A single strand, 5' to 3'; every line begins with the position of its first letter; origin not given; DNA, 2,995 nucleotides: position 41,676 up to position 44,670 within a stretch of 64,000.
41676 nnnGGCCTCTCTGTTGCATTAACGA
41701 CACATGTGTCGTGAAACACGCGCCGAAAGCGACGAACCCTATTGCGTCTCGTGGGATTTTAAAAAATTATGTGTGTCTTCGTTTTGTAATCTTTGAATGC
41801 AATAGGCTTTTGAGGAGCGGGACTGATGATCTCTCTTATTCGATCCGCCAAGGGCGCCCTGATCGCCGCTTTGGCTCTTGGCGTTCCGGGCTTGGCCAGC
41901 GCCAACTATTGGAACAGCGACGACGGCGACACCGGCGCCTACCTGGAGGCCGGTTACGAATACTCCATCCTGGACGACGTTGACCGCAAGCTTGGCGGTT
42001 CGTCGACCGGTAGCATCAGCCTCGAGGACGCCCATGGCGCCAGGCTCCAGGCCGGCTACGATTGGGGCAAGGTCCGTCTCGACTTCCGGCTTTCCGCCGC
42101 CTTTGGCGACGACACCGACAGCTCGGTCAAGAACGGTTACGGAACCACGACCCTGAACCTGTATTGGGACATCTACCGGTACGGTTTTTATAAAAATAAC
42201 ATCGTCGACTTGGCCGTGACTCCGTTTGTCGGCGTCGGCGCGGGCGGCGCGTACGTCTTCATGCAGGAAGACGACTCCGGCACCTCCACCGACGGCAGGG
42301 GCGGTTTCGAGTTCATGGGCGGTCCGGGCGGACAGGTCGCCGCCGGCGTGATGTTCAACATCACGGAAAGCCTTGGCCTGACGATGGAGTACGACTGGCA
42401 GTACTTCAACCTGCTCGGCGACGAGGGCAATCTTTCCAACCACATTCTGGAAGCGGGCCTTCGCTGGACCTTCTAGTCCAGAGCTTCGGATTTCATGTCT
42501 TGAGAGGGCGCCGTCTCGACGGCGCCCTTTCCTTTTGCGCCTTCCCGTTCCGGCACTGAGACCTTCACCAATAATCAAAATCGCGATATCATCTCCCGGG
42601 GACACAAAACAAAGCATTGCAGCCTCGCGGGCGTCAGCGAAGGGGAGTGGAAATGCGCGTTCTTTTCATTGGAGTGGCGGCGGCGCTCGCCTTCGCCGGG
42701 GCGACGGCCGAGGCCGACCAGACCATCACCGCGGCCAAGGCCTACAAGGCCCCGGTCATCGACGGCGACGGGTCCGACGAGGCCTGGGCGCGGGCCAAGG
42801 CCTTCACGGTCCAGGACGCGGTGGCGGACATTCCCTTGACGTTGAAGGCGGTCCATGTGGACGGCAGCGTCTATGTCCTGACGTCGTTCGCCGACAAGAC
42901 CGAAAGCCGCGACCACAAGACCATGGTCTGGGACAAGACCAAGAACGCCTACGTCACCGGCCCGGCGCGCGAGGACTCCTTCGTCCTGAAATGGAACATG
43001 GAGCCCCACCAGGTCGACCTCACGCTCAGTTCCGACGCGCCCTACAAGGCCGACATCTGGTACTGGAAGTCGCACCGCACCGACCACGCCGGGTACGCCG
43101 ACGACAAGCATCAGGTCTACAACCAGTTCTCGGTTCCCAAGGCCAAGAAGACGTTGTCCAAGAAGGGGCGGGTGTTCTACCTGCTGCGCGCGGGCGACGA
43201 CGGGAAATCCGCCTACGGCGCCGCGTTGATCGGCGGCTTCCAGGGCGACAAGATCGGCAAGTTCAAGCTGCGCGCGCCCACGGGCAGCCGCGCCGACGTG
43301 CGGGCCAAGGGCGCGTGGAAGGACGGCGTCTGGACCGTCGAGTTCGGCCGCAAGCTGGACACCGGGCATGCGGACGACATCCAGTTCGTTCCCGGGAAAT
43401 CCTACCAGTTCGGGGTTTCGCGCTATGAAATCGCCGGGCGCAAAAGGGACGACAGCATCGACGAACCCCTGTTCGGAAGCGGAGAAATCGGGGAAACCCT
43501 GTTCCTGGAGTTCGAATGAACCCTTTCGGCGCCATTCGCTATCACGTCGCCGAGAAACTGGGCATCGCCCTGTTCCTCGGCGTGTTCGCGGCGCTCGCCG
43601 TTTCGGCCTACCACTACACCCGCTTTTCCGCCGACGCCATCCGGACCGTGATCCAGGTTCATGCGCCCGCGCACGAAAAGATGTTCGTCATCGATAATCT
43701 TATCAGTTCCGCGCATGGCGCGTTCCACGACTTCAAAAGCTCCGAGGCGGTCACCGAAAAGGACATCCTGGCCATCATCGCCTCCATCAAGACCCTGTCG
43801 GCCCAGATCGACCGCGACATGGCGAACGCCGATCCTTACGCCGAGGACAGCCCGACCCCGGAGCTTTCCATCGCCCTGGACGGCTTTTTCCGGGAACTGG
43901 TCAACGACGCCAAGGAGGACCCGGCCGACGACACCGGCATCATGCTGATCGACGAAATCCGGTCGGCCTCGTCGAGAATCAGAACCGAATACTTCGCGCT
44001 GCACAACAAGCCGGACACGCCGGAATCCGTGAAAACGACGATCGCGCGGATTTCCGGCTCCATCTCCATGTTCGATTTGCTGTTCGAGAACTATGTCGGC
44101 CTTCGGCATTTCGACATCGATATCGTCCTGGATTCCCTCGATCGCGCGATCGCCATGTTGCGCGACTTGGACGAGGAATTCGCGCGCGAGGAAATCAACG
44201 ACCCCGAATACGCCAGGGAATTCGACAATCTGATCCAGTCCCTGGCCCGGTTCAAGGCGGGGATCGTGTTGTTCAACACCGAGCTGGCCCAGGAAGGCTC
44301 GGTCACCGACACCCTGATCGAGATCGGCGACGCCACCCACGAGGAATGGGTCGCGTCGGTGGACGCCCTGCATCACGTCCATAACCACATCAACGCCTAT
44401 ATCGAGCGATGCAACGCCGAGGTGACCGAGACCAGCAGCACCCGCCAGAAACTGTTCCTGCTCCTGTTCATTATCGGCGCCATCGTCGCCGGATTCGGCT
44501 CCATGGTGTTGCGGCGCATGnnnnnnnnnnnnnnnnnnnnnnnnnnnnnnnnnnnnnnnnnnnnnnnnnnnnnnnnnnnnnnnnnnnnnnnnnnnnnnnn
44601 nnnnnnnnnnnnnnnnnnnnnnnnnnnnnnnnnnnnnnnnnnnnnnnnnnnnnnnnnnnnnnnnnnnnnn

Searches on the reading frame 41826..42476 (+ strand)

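Call 20: search_protein_families(library=pfam, max_evalue=0.01, proteins=[window:41826-42476:+])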
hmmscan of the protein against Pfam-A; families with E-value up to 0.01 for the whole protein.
window:41826-42476:+ (216 aa): 2 families
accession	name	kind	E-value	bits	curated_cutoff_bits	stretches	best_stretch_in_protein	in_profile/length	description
PF13505.12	OMP_b-brl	-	2.1e-10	41.5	28.7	1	14-216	5-175/175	Outer membrane protein beta-barrel domain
PF02462.21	Opacity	-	0.0039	17.7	21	0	170-216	81-126/126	Opacity family porin protein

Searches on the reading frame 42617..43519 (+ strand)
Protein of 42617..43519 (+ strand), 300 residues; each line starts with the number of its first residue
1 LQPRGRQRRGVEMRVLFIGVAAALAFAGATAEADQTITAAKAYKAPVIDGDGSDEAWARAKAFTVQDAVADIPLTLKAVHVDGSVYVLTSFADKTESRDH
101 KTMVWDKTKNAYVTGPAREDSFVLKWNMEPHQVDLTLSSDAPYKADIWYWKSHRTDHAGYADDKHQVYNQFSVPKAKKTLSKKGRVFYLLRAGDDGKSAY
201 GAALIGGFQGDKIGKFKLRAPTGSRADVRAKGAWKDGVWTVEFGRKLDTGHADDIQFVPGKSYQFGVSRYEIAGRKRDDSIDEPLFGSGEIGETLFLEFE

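Call 3: search_protein_families(library=pfam, proteins=[window:42617-43519:+])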
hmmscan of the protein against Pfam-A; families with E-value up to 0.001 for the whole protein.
window:42617-43519:+ (300 aa): 1 family
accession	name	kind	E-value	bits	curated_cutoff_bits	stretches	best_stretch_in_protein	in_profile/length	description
PF09459.16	EB_dh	-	3.6e-20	73.5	33.3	1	65-270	23-224/236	Ethylbenzene dehydrogenase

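Call 31: find_encoding_contigs(protein=window:42653-43519:+, flank=10000, max_places=10)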
Protein window:42653-43519:+ (288 aa): 2 contigs read that carry it; 2 places shown.
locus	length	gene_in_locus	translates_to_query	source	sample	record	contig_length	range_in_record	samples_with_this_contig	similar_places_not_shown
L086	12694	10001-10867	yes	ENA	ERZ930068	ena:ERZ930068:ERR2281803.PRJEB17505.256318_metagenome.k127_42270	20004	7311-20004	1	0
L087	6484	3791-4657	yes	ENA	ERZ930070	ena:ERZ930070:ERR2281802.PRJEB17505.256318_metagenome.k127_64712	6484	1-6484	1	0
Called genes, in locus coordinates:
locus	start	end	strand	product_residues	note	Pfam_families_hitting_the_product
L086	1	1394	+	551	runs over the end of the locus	-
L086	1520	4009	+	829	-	PF02743:dCache_1, PF00672:HAMP, PF00989:PAS, PF08448:PAS_4, PF08447:PAS_3, PF13426:PAS_9, PF00512:HisKA, PF02518:HATPase_c, +1 more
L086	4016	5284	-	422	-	PF00990:GGDEF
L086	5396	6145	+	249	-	PF05742:TANGO2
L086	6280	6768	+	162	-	PF00731:AIRC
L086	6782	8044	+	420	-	PF00483:NTP_transferase, PF24894:Hexapep_GlmU, PF25084:LbH_EIF2B, PF25247:LbH_GLGC (faint)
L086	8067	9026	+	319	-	-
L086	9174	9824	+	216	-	PF13505:OMP_b-brl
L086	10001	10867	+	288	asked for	PF09459:EB_dh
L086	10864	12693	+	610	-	?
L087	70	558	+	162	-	PF00731:AIRC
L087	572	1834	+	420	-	PF00483:NTP_transferase, PF24894:Hexapep_GlmU, PF25084:LbH_EIF2B, PF25247:LbH_GLGC (faint), PF00132:Hexapep (faint)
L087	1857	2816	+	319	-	-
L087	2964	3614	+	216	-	PF13505:OMP_b-brl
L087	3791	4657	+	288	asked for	PF09459:EB_dh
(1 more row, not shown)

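Call 79: search_solved_structures(query=window:42653-43519:+, max_evalue=0.01)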
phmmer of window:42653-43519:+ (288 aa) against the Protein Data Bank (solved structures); distinct sequences matched with E-value up to 0.01: 1.
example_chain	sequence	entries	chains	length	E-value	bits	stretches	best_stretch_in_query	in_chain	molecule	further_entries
7b04_C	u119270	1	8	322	0.0015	21.3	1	214-258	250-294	Nitrite oxidoreductase subunit C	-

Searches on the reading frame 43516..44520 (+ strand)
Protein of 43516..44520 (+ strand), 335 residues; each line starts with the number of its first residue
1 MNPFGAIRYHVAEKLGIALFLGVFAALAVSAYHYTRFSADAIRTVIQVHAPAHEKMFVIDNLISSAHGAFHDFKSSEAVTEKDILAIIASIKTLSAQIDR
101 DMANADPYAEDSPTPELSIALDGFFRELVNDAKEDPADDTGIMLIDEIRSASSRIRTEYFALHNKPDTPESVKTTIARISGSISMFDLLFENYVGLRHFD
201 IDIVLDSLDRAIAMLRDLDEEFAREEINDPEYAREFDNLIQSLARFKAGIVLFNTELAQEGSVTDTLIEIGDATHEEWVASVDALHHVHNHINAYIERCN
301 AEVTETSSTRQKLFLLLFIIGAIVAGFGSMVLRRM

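Call 21: search_protein_families(library=pfam, max_evalue=1, proteins=[window:43516-44520:+])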
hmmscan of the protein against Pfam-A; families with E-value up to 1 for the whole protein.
window:43516-44520:+ (335 aa): 2 families
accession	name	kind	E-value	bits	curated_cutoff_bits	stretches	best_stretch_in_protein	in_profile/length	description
PF21439.2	MxiC_C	-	0.027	15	27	1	32-84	33-85/95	Protein MxiC, C-terminal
PF12296.13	HsbA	-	0.2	12.5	33.5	1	60-99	40-79/121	Hydrophobic surface binding protein A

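Call 51: search_protein_representatives(protein=window:43516-44520:+)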
Query: 335 residues. Proteins with E-value up to 0.001 (for the whole library): 30; up to 1e-10: 12; up to 1e-30: 1. The best 30 are listed.
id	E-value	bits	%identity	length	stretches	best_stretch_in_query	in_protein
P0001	5.5e-213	722.2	100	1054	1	1-335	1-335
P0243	8.7e-18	81.2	25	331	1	4-322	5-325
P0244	1.9e-17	80.1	24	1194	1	7-324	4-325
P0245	5.3e-14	68.8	25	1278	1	7-322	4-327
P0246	1.3e-13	67.5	22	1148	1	7-322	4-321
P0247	4.2e-13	65.8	21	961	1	9-326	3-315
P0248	1.7e-12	63.8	20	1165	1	8-321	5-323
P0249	2.4e-12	63.4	22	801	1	9-334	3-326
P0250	4.5e-12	62.4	23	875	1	13-325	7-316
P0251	5.1e-11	59.0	24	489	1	12-298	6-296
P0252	6.5e-11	58.6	22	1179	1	4-328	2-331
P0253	6.7e-11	58.6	23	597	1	7-301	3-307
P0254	1.4e-10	57.6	24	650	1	8-334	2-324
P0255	6.6e-10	55.3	20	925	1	8-332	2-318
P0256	1.0e-08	51.4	20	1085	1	6-325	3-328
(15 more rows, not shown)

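Call 53: search_protein_families(library=pfam, proteins=[P0244, P0245, P0246, P0247, P0248, P0249, P0250, P0252, P0254], max_evalue=0.00001)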
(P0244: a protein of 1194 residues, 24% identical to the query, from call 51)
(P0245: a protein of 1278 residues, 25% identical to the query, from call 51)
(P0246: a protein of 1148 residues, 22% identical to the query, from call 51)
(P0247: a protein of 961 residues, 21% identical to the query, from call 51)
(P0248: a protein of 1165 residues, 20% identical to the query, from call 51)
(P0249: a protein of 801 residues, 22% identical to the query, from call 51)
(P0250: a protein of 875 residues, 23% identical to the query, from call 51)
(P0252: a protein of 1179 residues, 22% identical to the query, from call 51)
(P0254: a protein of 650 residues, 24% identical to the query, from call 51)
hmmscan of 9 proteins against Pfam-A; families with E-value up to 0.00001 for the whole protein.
P0244 (1194 aa): 5 families
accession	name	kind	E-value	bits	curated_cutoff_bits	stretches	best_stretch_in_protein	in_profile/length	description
PF00072.30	Response_reg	-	7.2e-37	126.4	30.2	2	821-931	1-109/111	Response regulator receiver domain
PF02518.31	HATPase_c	-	4.2e-30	104.9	26.4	1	532-647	1-110/111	Histidine kinase-, DNA gyrase B-, and HSP90-like ATPase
PF00512.31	HisKA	-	5.1e-21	74.9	26.9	1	421-485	2-66/66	His Kinase A (phospho-acceptor) domain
PF01627.28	Hpt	-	3.3e-09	37.3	24.6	1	998-1074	6-79/84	Hpt domain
PF00672.30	HAMP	-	9.5e-09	35.9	25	1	332-384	1-53/53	HAMP domain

P0245 (1278 aa): 7 families
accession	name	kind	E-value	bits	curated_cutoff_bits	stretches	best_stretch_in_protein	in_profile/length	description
PF00072.30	Response_reg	-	3.2e-48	162.9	30.2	2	931-1039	1-107/111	Response regulator receiver domain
PF02518.31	HATPase_c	-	8.3e-31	107.2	26.4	1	642-762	1-110/111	Histidine kinase-, DNA gyrase B-, and HSP90-like ATPase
PF00512.31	HisKA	-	2e-21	76.2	26.9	1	531-595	2-66/66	His Kinase A (phospho-acceptor) domain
PF13426.13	PAS_9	-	2.2e-13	50.8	27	1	412-510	3-103/103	PAS domain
PF00989.32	PAS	-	2.2e-10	41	22.6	1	405-504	6-109/113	PAS fold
PF01627.28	Hpt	-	4.1e-08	33.8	24.6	1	1098-1177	5-81/84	Hpt domain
PF08448.16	PAS_4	-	1.2e-06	29.2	23.1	1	407-512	2-109/110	PAS fold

P0246 (1148 aa): 4 families
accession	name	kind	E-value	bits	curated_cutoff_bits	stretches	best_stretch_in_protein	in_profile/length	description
PF00072.30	Response_reg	-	1.3e-34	119.1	30.2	1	797-907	1-109/111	Response regulator receiver domain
PF02518.31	HATPase_c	-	4.1e-29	101.7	26.4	1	519-631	1-107/111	Histidine kinase-, DNA gyrase B-, and HSP90-like ATPase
PF00512.31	HisKA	-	3.4e-21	75.5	26.9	1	408-472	2-66/66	His Kinase A (phospho-acceptor) domain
PF01627.28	Hpt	-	1.2e-11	45.1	24.6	1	967-1045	10-81/84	Hpt domain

P0247 (961 aa): 4 families
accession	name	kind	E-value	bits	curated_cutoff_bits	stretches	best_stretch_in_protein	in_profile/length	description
PF00072.30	Response_reg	-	3.1e-47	159.8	30.2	2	816-929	1-108/111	Response regulator receiver domain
PF02518.31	HATPase_c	-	6.6e-30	104.2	26.4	1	534-649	1-110/111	Histidine kinase-, DNA gyrase B-, and HSP90-like ATPase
PF00512.31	HisKA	-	1.6e-20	73.3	26.9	1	422-485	1-64/66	His Kinase A (phospho-acceptor) domain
PF00672.30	HAMP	-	1.3e-15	57.8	25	1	320-371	1-52/53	HAMP domain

P0248 (1165 aa): 6 families
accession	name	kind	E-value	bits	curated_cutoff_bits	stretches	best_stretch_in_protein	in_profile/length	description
PF00072.30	Response_reg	-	7.7e-29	100.5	30.2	1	806-917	1-110/111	Response regulator receiver domain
PF02518.31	HATPase_c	-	1.4e-26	93.6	26.4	1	637-769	1-110/111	Histidine kinase-, DNA gyrase B-, and HSP90-like ATPase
PF00512.31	HisKA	-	2.7e-19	69.4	26.9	1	526-590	2-66/66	His Kinase A (phospho-acceptor) domain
PF13426.13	PAS_9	-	3.5e-14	53.4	27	1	407-505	4-103/103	PAS domain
PF01627.28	Hpt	-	6.7e-11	42.7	24.6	1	978-1056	6-81/84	Hpt domain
PF00989.32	PAS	-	2.6e-10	40.8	22.6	1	397-501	3-111/113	PAS fold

P0249 (801 aa): 4 families
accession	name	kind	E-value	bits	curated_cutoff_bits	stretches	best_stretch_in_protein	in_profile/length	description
PF02518.31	HATPase_c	-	7.2e-30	104.1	26.4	1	530-643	1-108/111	Histidine kinase-, DNA gyrase B-, and HSP90-like ATPase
PF00072.30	Response_reg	-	5e-26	91.5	30.2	1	672-786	1-109/111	Response regulator receiver domain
PF00512.31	HisKA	-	1.6e-23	83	26.9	1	418-483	1-66/66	His Kinase A (phospho-acceptor) domain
PF00672.30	HAMP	-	5.1e-13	49.6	25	1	323-374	1-52/53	HAMP domain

P0250 (875 aa): 5 families
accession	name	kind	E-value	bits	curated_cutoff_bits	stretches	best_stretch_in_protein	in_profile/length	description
PF00072.30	Response_reg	-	8.6e-36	122.9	30.2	2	672-787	1-109/111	Response regulator receiver domain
PF02518.31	HATPase_c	-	1.2e-27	97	26.4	1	536-650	1-109/111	Histidine kinase-, DNA gyrase B-, and HSP90-like ATPase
PF00512.31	HisKA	-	9.1e-21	74.1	26.9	1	424-489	1-66/66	His Kinase A (phospho-acceptor) domain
PF00672.30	HAMP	-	6.7e-12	46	25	1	322-373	1-52/53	HAMP domain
PF04108.17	ATG17_like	-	1.1e-06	28.9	43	0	29-296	19-264/355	Autophagy protein ATG17-like domain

P0252 (1179 aa): 4 families
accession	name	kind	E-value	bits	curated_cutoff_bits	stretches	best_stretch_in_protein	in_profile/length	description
PF00072.30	Response_reg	-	2e-41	141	30.2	2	824-934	1-109/111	Response regulator receiver domain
PF02518.31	HATPase_c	-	2e-29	102.7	26.4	1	534-647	1-108/111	Histidine kinase-, DNA gyrase B-, and HSP90-like ATPase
PF00512.31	HisKA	-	2.3e-20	72.8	26.9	1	422-487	1-66/66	His Kinase A (phospho-acceptor) domain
PF01627.28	Hpt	-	1.9e-10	41.3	24.6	1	1002-1072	15-82/84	Hpt domain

P0254 (650 aa): 3 families
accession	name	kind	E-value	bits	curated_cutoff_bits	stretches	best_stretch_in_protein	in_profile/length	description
PF02518.31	HATPase_c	-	2.5e-31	108.8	26.4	1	531-642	2-109/111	Histidine kinase-, DNA gyrase B-, and HSP90-like ATPase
PF00512.31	HisKA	-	1.2e-21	76.9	26.9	1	417-484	2-66/66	His Kinase A (phospho-acceptor) domain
PF00672.30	HAMP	-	2.3e-14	53.9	25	1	321-372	1-52/53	HAMP domain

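Call 56: find_encoding_contigs(protein=P0246, flank=6000, max_places=3)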
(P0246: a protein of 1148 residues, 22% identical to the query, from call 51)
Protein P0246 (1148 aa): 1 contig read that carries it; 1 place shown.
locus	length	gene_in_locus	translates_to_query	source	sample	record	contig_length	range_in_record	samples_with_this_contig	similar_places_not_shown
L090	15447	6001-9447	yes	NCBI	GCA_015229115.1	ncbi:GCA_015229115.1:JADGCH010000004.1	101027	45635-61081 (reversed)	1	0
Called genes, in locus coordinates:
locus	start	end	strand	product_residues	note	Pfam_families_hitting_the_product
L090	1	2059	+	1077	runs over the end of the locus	PF01590:GAF, PF13185:GAF_2 (weak), PF13492:GAF_3 (faint), PF00512:HisKA, PF02518:HATPase_c, PF00072:Response_reg, PF01627:Hpt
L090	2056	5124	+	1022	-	PF00072:Response_reg, PF23198:PDE8A_N (faint), PF00989:PAS, PF13426:PAS_9, PF00512:HisKA, PF02518:HATPase_c, PF00072:Response_reg, PF01627:Hpt, +1 more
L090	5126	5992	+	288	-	PF09459:EB_dh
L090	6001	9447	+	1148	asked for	PF00512:HisKA, PF02518:HATPase_c, PF00072:Response_reg, PF01627:Hpt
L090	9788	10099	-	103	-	-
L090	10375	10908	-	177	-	-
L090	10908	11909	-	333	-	PF02597:ThiS, PF05690:ThiG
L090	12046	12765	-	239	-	-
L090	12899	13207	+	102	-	-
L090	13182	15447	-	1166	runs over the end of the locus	PF02811:PHP, PF07733:DNA_pol3_alpha, PF17657:DNA_pol3_finger, PF14579:HHH_6, PF01336:tRNA_anti-codon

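Call 57: find_encoding_contigs(protein=P0244, flank=5000, max_places=3)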
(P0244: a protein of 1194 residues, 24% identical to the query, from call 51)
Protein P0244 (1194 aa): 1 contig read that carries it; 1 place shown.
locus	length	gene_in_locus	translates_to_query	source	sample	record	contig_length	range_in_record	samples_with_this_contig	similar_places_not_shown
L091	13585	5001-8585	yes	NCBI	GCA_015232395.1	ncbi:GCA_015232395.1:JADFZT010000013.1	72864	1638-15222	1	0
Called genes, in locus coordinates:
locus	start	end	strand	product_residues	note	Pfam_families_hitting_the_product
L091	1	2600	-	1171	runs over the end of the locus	-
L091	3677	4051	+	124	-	PF00072:Response_reg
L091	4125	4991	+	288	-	PF09459:EB_dh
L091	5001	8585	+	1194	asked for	PF00672:HAMP, PF00512:HisKA, PF02518:HATPase_c, PF00072:Response_reg, PF01627:Hpt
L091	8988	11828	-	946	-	PF02743:dCache_1, PF00989:PAS, PF08448:PAS_4, PF13426:PAS_9, PF08447:PAS_3, PF00512:HisKA, PF02518:HATPase_c, PF00072:Response_reg, +1 more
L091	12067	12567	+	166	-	PF00578:AhpC-TSA, PF08534:Redoxin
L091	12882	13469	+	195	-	-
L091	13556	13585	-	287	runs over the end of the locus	PF03705:CheR_N, PF01739:CheR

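Call 82: predict_structure(alignment_id=A3)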
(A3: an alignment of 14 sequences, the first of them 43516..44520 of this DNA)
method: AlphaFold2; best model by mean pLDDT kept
length: 335 residues; sequences in the alignment: 14
mean_pLDDT: 80.4   pTM: 0.54
mean pLDDT of the five models: 80.4, 78.3, 77.7, 76.2, 74.1
residues with pLDDT >= 90: 72; 70-90: 204; 50-70: 54; < 50: 5
segments of 3 or more residues with pLDDT < 50: none
pLDDT, mean of each block of 10 residues (from residue 1): 56 78 82 77 71 89 90 73 83 88 76 68 69 51 75 86 87 90 87 67 91 93 73 90 95 86 81 93 92 83 77 81 79 70
secondary structure, 60 per line:
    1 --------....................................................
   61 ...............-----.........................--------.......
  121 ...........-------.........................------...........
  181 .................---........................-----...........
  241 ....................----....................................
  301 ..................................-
elements in order: H9-75 H81-105 H114-131 H139-163 H170-197 H201-224 H230-260 H265-334

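Call 85: fold_search(model_id=the predicted structure, library=pdb)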
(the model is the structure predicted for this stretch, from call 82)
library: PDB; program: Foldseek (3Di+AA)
matches with E <= 10: 640; with E <= 0.001: 0
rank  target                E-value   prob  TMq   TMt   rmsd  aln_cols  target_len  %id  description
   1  6h2x                  3.0e-02  0.51  0.18  0.17  35.6       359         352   11  MukB coiled-coil elbow from E. coli (released 2019-03-06)
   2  7n6g_3O               5.8e-02  0.77  0.23  0.22  49.7       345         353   12  C1 of central pair (released 2022-05-18)
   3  2ch7_A                6.3e-02  0.51  0.18  0.19  38.7       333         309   14  Crystal structure of the cytoplasmic domain of a bacterial chemoreceptor from Thermotoga maritima (released 2006-04-18)
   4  9y6s_6z               6.6e-02  0.35  0.17  0.02  33.9       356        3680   13  96-nm repeat of the Leishmania tarentolae doublet microtubule (released 2025-12-17)
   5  8f7n                  6.9e-02  0.92  0.31  0.29  19.7       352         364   12  Crystal structure of chemoreceptor McpZ ligand sensing domain (released 2023-07-05)
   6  7n6g_3R               6.9e-02  0.66  0.21  0.20  49.5       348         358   12  C1 of central pair (released 2022-05-18)
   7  8r5s_D                7.6e-02  0.41  0.15  0.19  26.2       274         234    9  t113 - De-novo designed soluble homotetramer (released 2024-11-27)
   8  9cpb_6M               7.6e-02  0.23  0.15  0.14  57.2       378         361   10  Atomic model of bovine Fallopian tube cilia doublet microtubule (48-nm periodicity) (released 2024-10-30)
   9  8r5s_A                8.7e-02  0.54  0.17  0.22  26.2       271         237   10  t113 - De-novo designed soluble homotetramer (released 2024-11-27)
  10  8r5s_G                8.7e-02  0.47  0.16  0.21  25.9       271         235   10  t113 - De-novo designed soluble homotetramer (released 2024-11-27)
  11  7n6g_3V               9.5e-02  0.63  0.24  0.20  50.3       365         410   12  C1 of central pair (released 2022-05-18)
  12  8j07_8L               9.5e-02  0.47  0.20  0.18  59.4       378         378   10  96nm repeat of human respiratory doublet microtubule and associated axonemal complexes (released 2023-07-26)
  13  5lm2_A                9.5e-02  0.28  0.15  0.16  43.2       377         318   10  Crystal Structure of HD-PTP phosphatase (released 2016-11-30)
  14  7n6g_3W               1.0e-01  0.63  0.24  0.20  50.3       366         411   12  C1 of central pair (released 2022-05-18)
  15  7sqc_1K               1.0e-01  0.69  0.23  0.23  47.2       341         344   13  Ciliary C1 central pair apparatus isolated from Chlamydomonas reinhardtii (released 2022-04-13)
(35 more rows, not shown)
